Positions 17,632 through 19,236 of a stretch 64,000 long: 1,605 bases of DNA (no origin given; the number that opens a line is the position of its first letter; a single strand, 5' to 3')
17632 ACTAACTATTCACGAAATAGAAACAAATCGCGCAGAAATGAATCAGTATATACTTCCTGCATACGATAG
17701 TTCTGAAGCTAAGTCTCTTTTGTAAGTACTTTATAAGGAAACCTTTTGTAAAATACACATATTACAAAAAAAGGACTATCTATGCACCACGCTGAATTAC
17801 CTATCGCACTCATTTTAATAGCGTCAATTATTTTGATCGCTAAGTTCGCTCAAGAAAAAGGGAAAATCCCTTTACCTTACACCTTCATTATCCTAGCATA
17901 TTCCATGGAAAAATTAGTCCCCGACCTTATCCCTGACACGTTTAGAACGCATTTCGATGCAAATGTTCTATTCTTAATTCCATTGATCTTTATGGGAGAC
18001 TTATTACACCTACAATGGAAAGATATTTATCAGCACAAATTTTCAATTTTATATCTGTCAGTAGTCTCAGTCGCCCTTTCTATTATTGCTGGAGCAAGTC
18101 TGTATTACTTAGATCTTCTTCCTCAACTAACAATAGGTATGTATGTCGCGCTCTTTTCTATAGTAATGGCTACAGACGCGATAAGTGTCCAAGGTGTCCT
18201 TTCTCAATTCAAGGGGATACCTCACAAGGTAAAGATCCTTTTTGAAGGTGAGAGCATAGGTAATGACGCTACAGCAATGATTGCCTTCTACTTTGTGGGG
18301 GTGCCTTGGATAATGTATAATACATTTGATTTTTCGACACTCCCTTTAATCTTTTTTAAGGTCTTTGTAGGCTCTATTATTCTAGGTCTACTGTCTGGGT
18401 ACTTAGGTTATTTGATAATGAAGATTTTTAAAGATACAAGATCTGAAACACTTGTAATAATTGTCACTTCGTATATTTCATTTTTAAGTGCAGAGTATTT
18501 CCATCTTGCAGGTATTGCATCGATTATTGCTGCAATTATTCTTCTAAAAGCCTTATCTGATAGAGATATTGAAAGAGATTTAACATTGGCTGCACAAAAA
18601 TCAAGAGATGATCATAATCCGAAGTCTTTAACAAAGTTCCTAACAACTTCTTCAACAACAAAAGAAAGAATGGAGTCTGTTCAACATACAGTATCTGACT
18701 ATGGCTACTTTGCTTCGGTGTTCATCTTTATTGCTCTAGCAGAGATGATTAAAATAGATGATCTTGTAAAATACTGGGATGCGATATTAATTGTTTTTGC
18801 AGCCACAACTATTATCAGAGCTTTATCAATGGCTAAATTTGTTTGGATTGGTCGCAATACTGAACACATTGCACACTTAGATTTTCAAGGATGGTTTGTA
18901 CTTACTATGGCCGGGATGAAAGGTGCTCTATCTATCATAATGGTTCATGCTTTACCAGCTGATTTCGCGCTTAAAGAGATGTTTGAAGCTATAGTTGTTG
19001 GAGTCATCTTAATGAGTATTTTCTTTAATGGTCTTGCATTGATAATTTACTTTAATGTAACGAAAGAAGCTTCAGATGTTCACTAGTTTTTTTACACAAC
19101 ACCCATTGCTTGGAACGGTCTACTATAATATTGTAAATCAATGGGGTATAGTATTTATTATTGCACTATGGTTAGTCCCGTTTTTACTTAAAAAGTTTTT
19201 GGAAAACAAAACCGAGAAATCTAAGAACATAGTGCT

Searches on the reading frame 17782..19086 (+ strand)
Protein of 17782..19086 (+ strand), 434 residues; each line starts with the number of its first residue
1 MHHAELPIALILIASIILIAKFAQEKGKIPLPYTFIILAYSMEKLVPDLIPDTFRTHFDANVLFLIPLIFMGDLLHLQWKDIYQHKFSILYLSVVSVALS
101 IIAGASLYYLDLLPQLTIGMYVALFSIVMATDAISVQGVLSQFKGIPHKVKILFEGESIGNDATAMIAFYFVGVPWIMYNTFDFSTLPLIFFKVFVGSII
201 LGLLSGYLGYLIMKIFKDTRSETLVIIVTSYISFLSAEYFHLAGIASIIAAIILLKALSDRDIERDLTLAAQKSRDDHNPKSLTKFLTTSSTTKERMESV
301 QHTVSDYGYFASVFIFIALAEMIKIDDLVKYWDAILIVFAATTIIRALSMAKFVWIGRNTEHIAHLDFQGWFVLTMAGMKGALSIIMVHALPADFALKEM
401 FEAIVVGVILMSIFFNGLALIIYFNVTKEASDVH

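Call 15: search_protein_families(library=pfam, proteins=[window:17782-19086:+], max_evalue=0.001)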
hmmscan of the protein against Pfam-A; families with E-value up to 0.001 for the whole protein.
window:17782-19086:+ (434 aa): 1 family
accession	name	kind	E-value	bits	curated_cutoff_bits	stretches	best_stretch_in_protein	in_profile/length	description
PF00999.27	Na_H_Exchanger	-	2e-29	103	26.2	1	14-424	4-373/375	Sodium/hydrogen exchanger, transmembrane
